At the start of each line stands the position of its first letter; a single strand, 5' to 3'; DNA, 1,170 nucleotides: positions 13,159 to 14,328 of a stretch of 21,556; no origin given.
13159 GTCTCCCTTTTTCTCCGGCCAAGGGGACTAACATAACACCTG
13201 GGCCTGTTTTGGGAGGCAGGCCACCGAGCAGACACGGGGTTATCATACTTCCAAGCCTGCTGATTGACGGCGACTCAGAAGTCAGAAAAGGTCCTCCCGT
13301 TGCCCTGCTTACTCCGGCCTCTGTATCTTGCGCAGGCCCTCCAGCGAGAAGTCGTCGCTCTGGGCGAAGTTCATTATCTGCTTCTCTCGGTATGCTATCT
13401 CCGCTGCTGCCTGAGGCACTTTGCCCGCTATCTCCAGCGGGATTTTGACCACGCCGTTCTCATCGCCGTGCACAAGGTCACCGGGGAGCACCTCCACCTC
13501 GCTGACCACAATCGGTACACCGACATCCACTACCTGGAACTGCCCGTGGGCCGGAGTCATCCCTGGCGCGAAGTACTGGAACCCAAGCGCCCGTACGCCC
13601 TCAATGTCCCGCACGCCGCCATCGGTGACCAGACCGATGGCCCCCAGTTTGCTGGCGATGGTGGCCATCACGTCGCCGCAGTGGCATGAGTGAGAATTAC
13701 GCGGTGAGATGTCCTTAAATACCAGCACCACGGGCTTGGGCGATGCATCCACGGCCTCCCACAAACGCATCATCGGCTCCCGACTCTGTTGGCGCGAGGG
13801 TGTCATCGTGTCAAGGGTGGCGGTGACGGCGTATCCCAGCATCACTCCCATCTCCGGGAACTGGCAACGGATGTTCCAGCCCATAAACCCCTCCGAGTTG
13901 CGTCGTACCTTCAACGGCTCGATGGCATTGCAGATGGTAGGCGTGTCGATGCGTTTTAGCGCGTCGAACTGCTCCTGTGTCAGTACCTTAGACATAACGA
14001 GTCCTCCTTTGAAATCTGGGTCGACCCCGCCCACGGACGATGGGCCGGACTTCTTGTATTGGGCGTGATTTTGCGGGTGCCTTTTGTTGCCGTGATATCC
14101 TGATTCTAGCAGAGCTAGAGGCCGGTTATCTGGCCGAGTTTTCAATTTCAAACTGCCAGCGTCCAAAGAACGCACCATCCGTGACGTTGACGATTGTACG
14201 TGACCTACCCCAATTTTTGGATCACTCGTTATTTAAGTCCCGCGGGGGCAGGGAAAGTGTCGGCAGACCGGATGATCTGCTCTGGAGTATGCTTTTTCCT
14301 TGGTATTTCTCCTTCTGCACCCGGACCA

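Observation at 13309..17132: Split D-glutamate-cyclase-like pair (DUF1445 + probable DUF4392) flanked by two different class-II pyruvate aldolases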

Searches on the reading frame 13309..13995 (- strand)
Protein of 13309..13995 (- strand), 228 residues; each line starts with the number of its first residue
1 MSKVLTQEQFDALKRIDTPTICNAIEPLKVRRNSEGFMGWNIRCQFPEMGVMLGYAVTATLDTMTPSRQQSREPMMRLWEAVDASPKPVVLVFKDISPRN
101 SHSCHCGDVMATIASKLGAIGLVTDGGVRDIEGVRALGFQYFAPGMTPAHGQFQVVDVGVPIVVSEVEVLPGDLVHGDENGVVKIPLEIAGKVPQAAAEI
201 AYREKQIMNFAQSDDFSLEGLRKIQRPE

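Call 36: find_homologous_proteins(query=window:13309-13995:-, max_evalue=0.00001)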
Query window:13309-13995:- (228 aa): 1317 proteins with E <= 0.00001 among 1711 candidates; the best 120 are listed.
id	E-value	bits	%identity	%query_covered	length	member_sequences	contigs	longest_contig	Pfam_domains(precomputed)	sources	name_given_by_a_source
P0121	8.1e-142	488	96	100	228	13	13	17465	PF03737.22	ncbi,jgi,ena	jgi:regulator of RNase E activity RraA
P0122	2.8e-132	457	90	98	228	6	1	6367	PF03737.22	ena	-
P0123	3.0e-127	440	86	97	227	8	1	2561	PF03737.22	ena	-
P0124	1.2e-122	425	83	98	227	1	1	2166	PF03737.22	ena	-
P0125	1.3e-116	406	80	96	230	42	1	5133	PF03737.22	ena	-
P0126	9.1e-116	403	79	96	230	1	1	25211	PF03737.22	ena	-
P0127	3.7e-115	401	76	98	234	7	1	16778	PF03737.22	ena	-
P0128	9.0e-115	400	77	96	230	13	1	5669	PF03737.22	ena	-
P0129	1.3e-113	396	77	96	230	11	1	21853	PF03737.22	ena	-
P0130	1.4e-110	386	75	96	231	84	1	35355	PF03737.22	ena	-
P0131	3.4e-109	381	72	97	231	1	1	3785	PF03737.22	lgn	-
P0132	3.4e-103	362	83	82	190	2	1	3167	PF03737.22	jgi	jgi:regulator of RNase E activity RraA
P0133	4.0e-89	316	81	75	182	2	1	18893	PF03737.22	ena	-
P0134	6.6e-88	312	64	98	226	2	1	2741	PF03737.22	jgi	-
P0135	4.3e-82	293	59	98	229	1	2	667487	PF03737.22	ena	-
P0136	1.9e-80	287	74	75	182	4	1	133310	PF03737.22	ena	-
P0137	7.1e-80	285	58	97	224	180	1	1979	PF03737.22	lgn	-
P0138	9.5e-80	285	58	98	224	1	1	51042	PF03737.22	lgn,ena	-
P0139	9.5e-80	285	59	98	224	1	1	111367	PF03737.22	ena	-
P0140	9.5e-80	285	59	98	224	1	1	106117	PF03737.22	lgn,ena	-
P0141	1.4e-79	285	60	98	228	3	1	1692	PF03737.22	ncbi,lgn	-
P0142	1.8e-79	284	59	98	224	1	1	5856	PF03737.22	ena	-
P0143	2.4e-79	284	57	97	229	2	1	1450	PF03737.22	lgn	-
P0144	2.5e-79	284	59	98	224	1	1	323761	PF03737.22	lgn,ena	-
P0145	3.2e-79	283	57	98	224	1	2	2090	PF03737.22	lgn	-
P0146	3.6e-79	283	57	96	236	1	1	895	PF03737.22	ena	-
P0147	4.6e-79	283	59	98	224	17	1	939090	PF03737.22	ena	-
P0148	5.2e-79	283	58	98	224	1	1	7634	PF03737.22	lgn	-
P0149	6.6e-79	282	58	98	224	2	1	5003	PF03737.22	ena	-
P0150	7.0e-79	282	58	98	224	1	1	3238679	PF03737.22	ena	-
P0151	7.5e-79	282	57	98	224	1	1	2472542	PF03737.22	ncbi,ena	-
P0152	1.3e-78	281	58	98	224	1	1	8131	PF03737.22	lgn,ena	-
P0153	1.3e-78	281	59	98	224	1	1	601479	PF03737.22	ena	-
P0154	1.3e-78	281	58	98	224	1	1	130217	PF03737.22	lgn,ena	-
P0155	1.3e-78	281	58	98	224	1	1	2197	PF03737.22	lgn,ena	-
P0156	1.7e-78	281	58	98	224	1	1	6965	PF03737.22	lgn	-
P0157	3.0e-78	280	57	98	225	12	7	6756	PF03737.22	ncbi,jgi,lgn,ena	jgi:regulator of RNase E activity RraA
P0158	3.3e-78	280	58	98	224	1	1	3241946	PF03737.22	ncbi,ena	-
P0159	3.3e-78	280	58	98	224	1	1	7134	PF03737.22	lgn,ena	-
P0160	3.3e-78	280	58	98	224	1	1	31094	PF03737.22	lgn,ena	-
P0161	4.2e-78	280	56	98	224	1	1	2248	PF03737.22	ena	-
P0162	5.4e-78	279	57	98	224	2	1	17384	PF03737.22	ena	-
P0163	6.3e-78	279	58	98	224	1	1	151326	PF03737.22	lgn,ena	-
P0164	7.3e-78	279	57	98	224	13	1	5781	PF03737.22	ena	-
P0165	8.7e-78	279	58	98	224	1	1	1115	PF03737.22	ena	-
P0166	1.2e-77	278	84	65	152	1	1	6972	PF03737.22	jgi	-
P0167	2.0e-77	278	55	98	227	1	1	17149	PF03737.22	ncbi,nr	ncbi:MAG: RraA family protein [Chloroflexi bacterium]|nr:RraA family protein [Chloroflexota bacteriu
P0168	2.3e-77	277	57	98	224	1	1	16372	PF03737.22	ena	-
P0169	3.4e-77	277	54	98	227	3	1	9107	PF03737.22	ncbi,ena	ncbi:MAG TPA: RraA family protein [Chloroflexota bacterium]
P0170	3.4e-77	277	56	98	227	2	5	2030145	PF03737.22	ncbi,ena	-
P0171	3.5e-77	277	55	98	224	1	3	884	PF03737.22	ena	-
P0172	3.7e-77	277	55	97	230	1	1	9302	PF03737.22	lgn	-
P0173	6.0e-77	276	57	95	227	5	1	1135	PF03737.22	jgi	jgi:regulator of RNase E activity RraA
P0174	6.3e-77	276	57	98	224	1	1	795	PF03737.22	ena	-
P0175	6.6e-77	276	56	98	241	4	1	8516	PF03737.22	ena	-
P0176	9.7e-77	275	56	98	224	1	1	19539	PF03737.22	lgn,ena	-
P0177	1.1e-76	275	57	98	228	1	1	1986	PF03737.22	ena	-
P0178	1.3e-76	275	55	97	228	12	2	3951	PF03737.22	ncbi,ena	-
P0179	1.3e-76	275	57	98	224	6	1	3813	PF03737.22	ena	-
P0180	1.4e-76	275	57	98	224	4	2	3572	PF03737.22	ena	-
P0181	1.7e-76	274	58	98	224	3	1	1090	PF03737.22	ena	-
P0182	1.8e-76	274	56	98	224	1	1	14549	PF03737.22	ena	-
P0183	1.8e-76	274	57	96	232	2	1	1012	PF03737.22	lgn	-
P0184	2.4e-76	274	54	98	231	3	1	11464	PF03737.22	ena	-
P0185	3.2e-76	274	55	98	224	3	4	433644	PF03737.22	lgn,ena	-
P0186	3.3e-76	274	57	98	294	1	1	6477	PF03737.22,PF03575.24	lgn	-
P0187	3.3e-76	274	58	96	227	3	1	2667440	PF03737.22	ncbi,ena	-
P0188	3.4e-76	273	54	97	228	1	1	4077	PF03737.22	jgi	-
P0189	3.9e-76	273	55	98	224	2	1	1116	PF03737.22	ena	-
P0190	4.6e-76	273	56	98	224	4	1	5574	PF03737.22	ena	-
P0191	4.8e-76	273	57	98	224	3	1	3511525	PF03737.22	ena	-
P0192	7.1e-76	272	56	98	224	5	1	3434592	PF03737.22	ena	-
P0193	7.4e-76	272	56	98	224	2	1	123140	PF03737.22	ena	-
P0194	9.0e-76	272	55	97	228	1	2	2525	PF03737.22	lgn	-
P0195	1.0e-75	272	56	98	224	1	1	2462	PF03737.22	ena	-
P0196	1.2e-75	272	54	97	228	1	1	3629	PF03737.22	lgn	-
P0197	1.7e-75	271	55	98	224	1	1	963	PF03737.22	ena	-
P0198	2.1e-75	271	54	97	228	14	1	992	PF03737.22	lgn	-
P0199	2.2e-75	271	53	97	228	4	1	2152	PF03737.22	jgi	-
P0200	2.6e-75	271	52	100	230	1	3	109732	PF03737.22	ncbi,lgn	-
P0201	2.8e-75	270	55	96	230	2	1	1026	PF03737.22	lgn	-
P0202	3.1e-75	270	55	98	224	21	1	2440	PF03737.22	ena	-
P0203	3.2e-75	270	56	98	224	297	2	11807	PF03737.22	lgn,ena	-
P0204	4.1e-75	270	54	96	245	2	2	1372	PF03737.22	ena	-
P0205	4.3e-75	270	53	97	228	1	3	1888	PF03737.22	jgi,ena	-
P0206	6.0e-75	269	53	97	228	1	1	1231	PF03737.22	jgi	-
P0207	6.1e-75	269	55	98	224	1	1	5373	PF03737.22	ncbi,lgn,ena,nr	ncbi:MAG: RraA family protein [Chloroflexi bacterium]|nr:RraA family protein [Chloroflexota bacteriu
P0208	6.6e-75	269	53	97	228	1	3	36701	PF03737.22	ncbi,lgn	-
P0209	8.3e-75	269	53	97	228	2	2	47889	PF03737.22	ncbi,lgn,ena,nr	ncbi:MAG: hypothetical protein A3G35_11110 [candidate division NC10 bacterium RIFCSPLOWO2_12_FULL_66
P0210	8.7e-75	269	54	96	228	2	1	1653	PF03737.22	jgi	jgi:regulator of RNase E activity RraA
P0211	9.1e-75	269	56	98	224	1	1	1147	PF03737.22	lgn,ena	-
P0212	1.0e-74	269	55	96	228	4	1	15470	PF03737.22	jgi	jgi:regulator of RNase E activity RraA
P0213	1.1e-74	269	54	97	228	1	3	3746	PF03737.22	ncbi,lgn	-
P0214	1.1e-74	268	53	97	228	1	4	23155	PF03737.22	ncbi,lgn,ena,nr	ncbi:MAG: hypothetical protein A3H39_02425 [candidate division NC10 bacterium RIFCSPLOWO2_02_FULL_66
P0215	1.4e-74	268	55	97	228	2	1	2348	PF03737.22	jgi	jgi:4-hydroxy-4-methyl-2-oxoglutarate aldolase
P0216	1.4e-74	268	55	98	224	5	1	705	PF03737.22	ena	-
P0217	1.4e-74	268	55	98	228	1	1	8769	PF03737.22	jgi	jgi:4-hydroxy-4-methyl-2-oxoglutarate aldolase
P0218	1.5e-74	268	55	98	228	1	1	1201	PF03737.22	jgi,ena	-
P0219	1.6e-74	268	54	97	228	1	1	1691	PF03737.22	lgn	-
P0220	1.6e-74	268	52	97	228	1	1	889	PF03737.22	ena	-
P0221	1.7e-74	268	55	98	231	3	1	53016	PF03737.22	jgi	jgi:regulator of RNase E activity RraA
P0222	2.1e-74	268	54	96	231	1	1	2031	PF03737.22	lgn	-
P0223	2.5e-74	267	53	97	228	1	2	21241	PF03737.22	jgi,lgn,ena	-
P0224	2.7e-74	267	54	96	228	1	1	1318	PF03737.22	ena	-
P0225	2.7e-74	267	54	97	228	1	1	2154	PF03737.22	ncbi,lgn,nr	ncbi:MAG: RraA family protein [candidate division NC10 bacterium]|nr:RraA family protein [candidate 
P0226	3.0e-74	267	53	96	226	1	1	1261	PF03737.22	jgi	jgi:regulator of RNase E activity RraA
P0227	3.0e-74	267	54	98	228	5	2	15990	PF03737.22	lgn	-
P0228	3.0e-74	267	55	98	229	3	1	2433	PF03737.22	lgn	-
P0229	3.0e-74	267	55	96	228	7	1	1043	PF03737.22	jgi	-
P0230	3.5e-74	267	55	97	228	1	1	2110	PF03737.22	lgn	-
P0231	4.0e-74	267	54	97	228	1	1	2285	PF03737.22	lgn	-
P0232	4.2e-74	267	55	97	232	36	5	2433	PF03737.22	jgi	jgi:regulator of RNase E activity RraA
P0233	5.7e-74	266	53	97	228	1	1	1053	PF03737.22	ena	-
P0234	5.8e-74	266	54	98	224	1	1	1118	PF03737.22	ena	-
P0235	5.9e-74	266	55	97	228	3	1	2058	PF03737.22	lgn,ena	-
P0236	5.9e-74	266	53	97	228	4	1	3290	PF03737.22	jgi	-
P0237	6.2e-74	266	53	97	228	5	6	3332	PF03737.22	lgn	-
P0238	6.3e-74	266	53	98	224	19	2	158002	PF03737.22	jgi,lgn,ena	jgi:regulator of RNase E activity RraA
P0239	6.8e-74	266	54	97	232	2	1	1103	PF03737.22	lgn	-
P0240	6.8e-74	266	54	96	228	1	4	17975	PF03737.22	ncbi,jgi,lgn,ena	ncbi:MAG TPA: RraA family protein [Candidatus Methylomirabilis sp.]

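Call 37: find_encoding_contigs(protein=P0130, flank=8000, max_places=2)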
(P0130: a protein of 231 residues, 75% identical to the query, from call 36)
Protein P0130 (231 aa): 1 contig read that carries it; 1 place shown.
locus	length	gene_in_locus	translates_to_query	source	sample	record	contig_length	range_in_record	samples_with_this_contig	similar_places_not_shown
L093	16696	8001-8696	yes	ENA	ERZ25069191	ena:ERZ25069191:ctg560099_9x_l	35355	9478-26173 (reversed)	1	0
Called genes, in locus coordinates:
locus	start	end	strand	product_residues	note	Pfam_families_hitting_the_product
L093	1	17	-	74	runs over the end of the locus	-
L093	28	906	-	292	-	PF03747:ADP_ribosyl_GH (weak)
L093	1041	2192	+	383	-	PF02746:MR_MLE_N, PF13378:MR_MLE_C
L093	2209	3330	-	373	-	PF12911:OppC_N, PF00528:BPD_transp_1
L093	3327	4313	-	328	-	PF19300:BPD_transp_1_N, PF00528:BPD_transp_1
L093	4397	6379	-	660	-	PF00496:SBP_bac_5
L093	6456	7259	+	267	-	PF02995:DUF229 (weak), PF00884:Sulfatase, PF01663:Phosphodiest (weak), PF16347:SGSH_C (weak)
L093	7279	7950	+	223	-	PF07978:NIPSNAP (faint)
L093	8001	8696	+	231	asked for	PF03737:RraA-like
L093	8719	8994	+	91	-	-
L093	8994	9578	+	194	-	-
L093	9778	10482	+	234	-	PF21321:HTH_66 (weak), PF04255:DUF433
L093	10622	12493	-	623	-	PF21185:RecD_N, PF00580:UvrD-helicase, PF13604:AAA_30, PF05127:NAT10_TcmA_helicase (weak), PF13245:AAA_19, PF13401:AAA_22 (weak), PF18335:SH3_13 (weak), PF13538:UvrD_C_2, +2 more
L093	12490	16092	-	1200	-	PF00580:UvrD-helicase, PF13245:AAA_19, PF13361:UvrD_C, PF13538:UvrD_C_2 (faint), PF12705:PDDEXK_1 (weak)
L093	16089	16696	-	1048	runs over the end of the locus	PF04257:RecC_N, PF27451:RecC_4th, PF17946:RecC_C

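Call 38: find_encoding_contigs(protein=P0126, flank=8000, max_places=2)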
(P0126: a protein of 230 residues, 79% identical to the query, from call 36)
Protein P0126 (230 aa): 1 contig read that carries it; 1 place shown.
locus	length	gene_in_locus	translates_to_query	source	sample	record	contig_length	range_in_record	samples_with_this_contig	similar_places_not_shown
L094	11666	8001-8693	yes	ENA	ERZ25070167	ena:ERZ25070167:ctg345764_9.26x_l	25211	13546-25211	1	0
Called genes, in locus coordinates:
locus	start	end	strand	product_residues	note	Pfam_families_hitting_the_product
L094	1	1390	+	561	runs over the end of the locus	PF01839:FG-GAP (faint), PF13517:FG-GAP_3, PF07593:UnbV_ASPIC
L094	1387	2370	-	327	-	PF00528:BPD_transp_1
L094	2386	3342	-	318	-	PF19300:BPD_transp_1_N (weak), PF00528:BPD_transp_1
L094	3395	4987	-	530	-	PF14516:AAA_35 (weak), PF13191:AAA_16 (weak), PF13401:AAA_22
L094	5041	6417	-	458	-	PF03747:ADP_ribosyl_GH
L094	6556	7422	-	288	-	PF05721:PhyH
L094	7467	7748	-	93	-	-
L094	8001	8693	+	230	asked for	PF03737:RraA-like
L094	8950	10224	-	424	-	PF13808:DDE_Tnp_1_assoc, PF01609:DDE_Tnp_1 (weak)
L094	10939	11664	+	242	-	?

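Call 39: find_encoding_contigs(protein=P0135, flank=8000, max_places=2)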
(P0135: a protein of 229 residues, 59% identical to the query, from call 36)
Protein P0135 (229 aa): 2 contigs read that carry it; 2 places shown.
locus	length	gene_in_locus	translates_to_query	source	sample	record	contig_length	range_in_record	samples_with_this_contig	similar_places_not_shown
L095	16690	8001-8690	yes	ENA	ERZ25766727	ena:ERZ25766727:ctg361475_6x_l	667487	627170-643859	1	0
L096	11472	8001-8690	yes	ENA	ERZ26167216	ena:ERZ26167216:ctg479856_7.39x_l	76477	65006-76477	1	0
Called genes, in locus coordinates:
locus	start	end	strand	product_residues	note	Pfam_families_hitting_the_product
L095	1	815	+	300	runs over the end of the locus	PF01063:Aminotran_4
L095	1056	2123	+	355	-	PF00676:E1_dh, PF02775:TPP_enzyme_C (weak), PF13292:DXP_synthase_N (weak)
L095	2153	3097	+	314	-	PF02779:Transket_pyr, PF02780:Transketolase_C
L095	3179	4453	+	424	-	PF00364:Biotin_lipoyl, PF25919:BSH_CusB (weak), PF25984:BSH_YknX (faint), PF02817:E3_binding, PF00198:2-oxoacid_dh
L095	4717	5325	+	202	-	-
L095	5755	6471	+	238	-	PF21948:LplA-B_cat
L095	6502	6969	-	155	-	-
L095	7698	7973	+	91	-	-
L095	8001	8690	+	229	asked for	PF03737:RraA-like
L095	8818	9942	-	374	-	PF02515:CoA_transf_3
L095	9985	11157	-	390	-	PF02515:CoA_transf_3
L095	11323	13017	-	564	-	PF00239:Resolvase, PF07508:Recombinase, PF13408:Zn_ribbon_recom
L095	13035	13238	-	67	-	-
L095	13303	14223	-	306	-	-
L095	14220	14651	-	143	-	PF13560:HTH_31, PF01381:HTH_3, PF12844:HTH_19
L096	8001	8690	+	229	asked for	PF03737:RraA-like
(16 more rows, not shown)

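Call 41: search_solved_structures(query=window:13309-13995:-, max_evalue=0.001, show_alignments=2)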
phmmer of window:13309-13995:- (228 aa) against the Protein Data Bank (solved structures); distinct sequences matched with E-value up to 0.001: 8.
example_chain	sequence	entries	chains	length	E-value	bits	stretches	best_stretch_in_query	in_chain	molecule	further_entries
3k4i_A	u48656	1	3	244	1.1e-11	47.8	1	80-222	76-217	uncharacterized protein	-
5x15_A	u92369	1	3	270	1.8e-11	47.1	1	12-199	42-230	Putative transferase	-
3noj_A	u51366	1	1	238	4.2e-09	39.3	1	90-206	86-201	4-carboxy-4-hydroxy-2-oxoadipate aldolase/oxaloacetate decarboxylase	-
5ir2_A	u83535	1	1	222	1.4e-06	31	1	99-207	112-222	Cellulase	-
1nxj_A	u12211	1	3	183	3e-06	30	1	100-184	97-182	Probable S-adenosylmethionine:2-demethylmenaquinone methyltransferase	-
1j3l_A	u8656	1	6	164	4.8e-06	29.3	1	107-188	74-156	Demethylmenaquinone Methyltransferase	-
2c5q_A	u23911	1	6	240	8.5e-06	28.5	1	106-189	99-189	RRAA-LIKE PROTEIN YER010C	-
3c8o_A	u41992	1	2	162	4.6e-05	26.1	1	80-187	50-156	Regulator of ribonuclease activity A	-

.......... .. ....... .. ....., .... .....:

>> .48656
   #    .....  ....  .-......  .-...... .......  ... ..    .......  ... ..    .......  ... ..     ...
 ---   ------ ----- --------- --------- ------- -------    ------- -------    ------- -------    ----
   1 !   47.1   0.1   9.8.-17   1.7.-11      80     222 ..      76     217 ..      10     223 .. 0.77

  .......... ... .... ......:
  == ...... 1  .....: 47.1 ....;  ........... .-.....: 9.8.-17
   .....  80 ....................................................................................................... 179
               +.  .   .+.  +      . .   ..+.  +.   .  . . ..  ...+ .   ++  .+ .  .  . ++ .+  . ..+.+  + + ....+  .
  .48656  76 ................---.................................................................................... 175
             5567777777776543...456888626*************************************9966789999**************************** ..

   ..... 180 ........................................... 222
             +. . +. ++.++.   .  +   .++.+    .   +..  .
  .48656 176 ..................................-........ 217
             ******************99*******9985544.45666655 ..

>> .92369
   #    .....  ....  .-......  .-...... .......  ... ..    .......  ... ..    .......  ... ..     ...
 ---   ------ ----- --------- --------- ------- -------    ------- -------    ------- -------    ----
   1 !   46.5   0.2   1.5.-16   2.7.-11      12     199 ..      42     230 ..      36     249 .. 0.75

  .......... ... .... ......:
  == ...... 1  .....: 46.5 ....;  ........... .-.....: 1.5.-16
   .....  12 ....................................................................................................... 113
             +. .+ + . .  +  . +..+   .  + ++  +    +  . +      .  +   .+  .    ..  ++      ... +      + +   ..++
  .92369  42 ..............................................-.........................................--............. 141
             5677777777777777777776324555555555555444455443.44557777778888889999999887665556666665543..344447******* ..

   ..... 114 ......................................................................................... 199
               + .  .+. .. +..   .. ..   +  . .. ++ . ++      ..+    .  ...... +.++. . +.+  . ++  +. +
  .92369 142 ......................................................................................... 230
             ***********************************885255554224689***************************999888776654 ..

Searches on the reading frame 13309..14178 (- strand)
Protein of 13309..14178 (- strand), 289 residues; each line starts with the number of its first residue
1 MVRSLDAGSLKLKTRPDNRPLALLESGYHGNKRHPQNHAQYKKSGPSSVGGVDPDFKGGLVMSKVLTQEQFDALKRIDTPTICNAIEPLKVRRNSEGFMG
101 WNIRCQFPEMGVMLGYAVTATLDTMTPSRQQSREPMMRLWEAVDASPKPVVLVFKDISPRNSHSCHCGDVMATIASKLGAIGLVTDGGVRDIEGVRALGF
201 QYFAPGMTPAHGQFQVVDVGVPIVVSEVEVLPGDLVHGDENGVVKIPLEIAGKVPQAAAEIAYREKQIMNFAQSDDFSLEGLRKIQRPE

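Call 3: search_protein_families(library=pfam, proteins=[window:13309-14178:-], max_evalue=0.01)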
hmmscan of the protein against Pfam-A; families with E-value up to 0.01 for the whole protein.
window:13309-14178:- (289 aa): 1 family
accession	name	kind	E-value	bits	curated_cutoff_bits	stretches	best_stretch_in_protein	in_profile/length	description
PF03737.21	RraA-like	-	4.3e-25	89.1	24.5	1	79-244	1-151/152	Aldolase/RraA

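Call 5: search_protein_families(library=ncbifam, proteins=[window:13309-14178:-], max_evalue=0.001)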
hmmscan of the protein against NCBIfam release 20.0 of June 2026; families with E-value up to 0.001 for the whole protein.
window:13309-14178:- (289 aa): 9 families
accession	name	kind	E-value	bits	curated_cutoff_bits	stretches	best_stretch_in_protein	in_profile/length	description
NF006093.0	PRK08245.1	subfamily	1.8e-24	86.5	208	1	66-269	6-208/240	hypothetical protein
NF009399.0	PRK12764.1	equivalog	6e-19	68.4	444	1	162-282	358-479/501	fumarylacetoacetate hydrolase family protein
NF004850.0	PRK06201.1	subfamily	3.8e-17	62.5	231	1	165-271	95-202/222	hypothetical protein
NF005442.0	PRK07028.1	equivalog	3.4e-16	58.8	593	1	140-270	281-409/430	bifunctional hexulose-6-phosphate synthase/ribonuclease regulator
NF006731.0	PRK09262.1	equivalog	4.5e-16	59.1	179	1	142-266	75-198/229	4-carboxy-4-hydroxy-2-oxoadipate aldolase/oxaloacetate decarboxylase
TIGR02798.1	ligK_PcmE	equivalog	2.6e-14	53.3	304.5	1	161-261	86-187/222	4-carboxy-4-hydroxy-2-oxoadipate aldolase/oxaloacetate decarboxylase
NF006875.0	PRK09372.1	equivalog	2e-07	30.8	136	1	163-244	70-152/161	ribonuclease E activity regulator RraA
NF009134.0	PRK12487.1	equivalog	3.1e-07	30.3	196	1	164-244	71-152/161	putative 4-hydroxy-4-methyl-2-oxoglutarate aldolase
TIGR01935.1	NOT-MenG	subfamily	8.3e-06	25.7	123.8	1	166-244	69-148/150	RraA family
